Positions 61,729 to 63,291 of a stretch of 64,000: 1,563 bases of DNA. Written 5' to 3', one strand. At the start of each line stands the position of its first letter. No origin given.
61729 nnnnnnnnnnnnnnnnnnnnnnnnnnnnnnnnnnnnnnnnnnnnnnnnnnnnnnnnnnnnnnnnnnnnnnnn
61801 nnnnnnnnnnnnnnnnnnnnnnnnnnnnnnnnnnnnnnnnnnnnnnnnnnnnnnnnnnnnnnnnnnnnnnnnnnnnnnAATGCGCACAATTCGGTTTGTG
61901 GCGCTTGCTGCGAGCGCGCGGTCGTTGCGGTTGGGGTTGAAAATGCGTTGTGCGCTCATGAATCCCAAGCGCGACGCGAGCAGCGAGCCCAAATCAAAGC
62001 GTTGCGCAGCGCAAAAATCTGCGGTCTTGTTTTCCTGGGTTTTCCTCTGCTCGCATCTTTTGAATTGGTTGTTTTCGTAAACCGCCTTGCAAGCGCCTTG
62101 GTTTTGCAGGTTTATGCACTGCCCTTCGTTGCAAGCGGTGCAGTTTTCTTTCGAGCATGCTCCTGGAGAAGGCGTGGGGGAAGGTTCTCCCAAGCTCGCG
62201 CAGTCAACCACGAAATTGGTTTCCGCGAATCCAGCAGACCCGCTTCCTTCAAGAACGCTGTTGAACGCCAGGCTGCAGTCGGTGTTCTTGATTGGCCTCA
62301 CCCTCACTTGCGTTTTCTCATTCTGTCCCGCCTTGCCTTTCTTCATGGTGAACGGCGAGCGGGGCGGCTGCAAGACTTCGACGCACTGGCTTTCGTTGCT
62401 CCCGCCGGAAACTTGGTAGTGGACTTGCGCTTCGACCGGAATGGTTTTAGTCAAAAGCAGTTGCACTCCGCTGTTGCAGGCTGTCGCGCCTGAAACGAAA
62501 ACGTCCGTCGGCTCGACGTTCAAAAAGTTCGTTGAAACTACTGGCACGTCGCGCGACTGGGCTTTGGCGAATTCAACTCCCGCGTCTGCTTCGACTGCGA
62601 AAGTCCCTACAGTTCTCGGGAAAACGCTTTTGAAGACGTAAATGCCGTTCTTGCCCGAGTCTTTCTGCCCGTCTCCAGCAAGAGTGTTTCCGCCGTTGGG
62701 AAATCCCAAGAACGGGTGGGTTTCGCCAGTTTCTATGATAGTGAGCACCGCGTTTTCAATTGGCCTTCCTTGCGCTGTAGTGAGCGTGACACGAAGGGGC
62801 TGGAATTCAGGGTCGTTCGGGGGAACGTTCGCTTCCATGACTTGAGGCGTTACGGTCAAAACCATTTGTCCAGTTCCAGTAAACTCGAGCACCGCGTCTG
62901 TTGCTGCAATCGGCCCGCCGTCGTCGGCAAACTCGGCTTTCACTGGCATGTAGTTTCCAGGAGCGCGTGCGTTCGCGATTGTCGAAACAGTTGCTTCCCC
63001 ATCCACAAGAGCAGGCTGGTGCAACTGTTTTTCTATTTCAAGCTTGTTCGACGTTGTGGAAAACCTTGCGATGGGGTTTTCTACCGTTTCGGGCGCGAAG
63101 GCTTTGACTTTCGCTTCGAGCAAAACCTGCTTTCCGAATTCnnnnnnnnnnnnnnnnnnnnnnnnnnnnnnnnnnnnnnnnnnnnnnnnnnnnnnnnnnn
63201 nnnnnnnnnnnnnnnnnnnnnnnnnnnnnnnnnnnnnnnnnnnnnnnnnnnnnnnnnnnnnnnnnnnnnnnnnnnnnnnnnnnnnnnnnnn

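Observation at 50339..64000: Second giant-protein locus: an operon of >=1495-aa, 3040-aa and 184-aa genes on the minus strand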

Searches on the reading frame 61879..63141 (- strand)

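Call 36: search_protein_families(library=pfam, proteins=[window:61879-63141:-], max_evalue=5)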
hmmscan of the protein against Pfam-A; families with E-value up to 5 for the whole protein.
seq(421 aa): 1 family
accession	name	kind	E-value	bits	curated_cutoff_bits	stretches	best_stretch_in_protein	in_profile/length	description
PF13620.12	CarboxypepD_reg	-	0.18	12.6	32.3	1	116-203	2-71/82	Carboxypeptidase regulatory-like domain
